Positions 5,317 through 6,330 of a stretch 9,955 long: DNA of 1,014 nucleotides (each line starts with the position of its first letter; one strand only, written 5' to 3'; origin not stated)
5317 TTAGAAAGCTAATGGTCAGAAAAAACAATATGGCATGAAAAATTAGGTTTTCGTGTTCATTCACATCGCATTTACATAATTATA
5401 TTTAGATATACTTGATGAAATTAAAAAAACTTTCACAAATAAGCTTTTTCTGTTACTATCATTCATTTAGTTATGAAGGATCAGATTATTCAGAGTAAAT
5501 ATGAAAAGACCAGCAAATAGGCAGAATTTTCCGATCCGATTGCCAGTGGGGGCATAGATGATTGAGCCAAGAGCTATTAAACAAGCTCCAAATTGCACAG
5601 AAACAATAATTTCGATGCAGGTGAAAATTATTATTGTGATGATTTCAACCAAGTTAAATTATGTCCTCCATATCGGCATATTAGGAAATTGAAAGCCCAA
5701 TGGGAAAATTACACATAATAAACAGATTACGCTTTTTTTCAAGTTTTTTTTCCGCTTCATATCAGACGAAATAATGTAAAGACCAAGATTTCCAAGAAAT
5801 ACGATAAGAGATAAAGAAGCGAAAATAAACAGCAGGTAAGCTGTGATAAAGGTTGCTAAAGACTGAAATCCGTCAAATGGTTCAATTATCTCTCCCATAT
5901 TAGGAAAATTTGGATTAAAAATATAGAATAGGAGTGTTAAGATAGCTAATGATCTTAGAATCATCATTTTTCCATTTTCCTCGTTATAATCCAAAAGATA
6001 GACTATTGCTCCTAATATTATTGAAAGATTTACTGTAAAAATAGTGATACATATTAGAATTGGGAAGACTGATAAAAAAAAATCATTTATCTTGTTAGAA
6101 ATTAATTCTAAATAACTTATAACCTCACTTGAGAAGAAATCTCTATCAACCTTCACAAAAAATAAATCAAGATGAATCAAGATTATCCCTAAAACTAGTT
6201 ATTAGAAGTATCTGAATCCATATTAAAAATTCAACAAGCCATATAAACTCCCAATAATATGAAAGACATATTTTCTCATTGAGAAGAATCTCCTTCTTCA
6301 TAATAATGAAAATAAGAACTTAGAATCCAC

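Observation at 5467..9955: Pilin-less, divergently organised type IV filament-like module (CxxC protein, FlaI-type ATPase, small membrane ORFs, opposite a double-T2SSF platform)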

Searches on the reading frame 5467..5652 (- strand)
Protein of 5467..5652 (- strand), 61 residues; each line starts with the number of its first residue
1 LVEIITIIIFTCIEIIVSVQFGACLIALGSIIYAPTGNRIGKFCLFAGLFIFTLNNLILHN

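Call 3: search_protein_families(library=pfam, proteins=[window:5467-5652:-], max_evalue=1)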
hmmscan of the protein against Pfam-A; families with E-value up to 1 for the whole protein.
window:5467-5652:- (61 aa): 0 families

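Call 4: search_protein_families(library=ncbifam, proteins=[window:5467-5652:-], max_evalue=1)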
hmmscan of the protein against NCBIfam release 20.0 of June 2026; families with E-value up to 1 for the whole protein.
window:5467-5652:- (61 aa): 0 families

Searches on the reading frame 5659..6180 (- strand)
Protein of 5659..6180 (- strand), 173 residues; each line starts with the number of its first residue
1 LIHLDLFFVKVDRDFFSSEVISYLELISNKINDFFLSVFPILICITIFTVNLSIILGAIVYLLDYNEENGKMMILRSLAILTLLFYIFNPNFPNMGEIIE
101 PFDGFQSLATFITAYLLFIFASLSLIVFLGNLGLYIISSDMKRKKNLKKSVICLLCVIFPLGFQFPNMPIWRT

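Call 3: search_protein_families(library=pfam, proteins=[window:5659-6180:-], max_evalue=1)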
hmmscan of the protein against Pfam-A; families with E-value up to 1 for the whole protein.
window:5659-6180:- (173 aa): 3 families
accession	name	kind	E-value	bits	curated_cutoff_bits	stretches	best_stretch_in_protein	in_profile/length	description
PF07099.16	DUF1361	-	0.0082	16.5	25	1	51-158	4-114/169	Protein of unknown function (DUF1361)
PF11085.13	YqhR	-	0.031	14.6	27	1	42-118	69-142/165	Conserved membrane protein YqhR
PF09843.14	DUF2070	-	0.22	10.2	30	1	22-155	72-191/561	Predicted membrane protein (DUF2070)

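Call 4: search_protein_families(library=ncbifam, proteins=[window:5659-6180:-], max_evalue=1)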
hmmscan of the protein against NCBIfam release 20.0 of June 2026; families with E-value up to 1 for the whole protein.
window:5659-6180:- (173 aa): 0 families
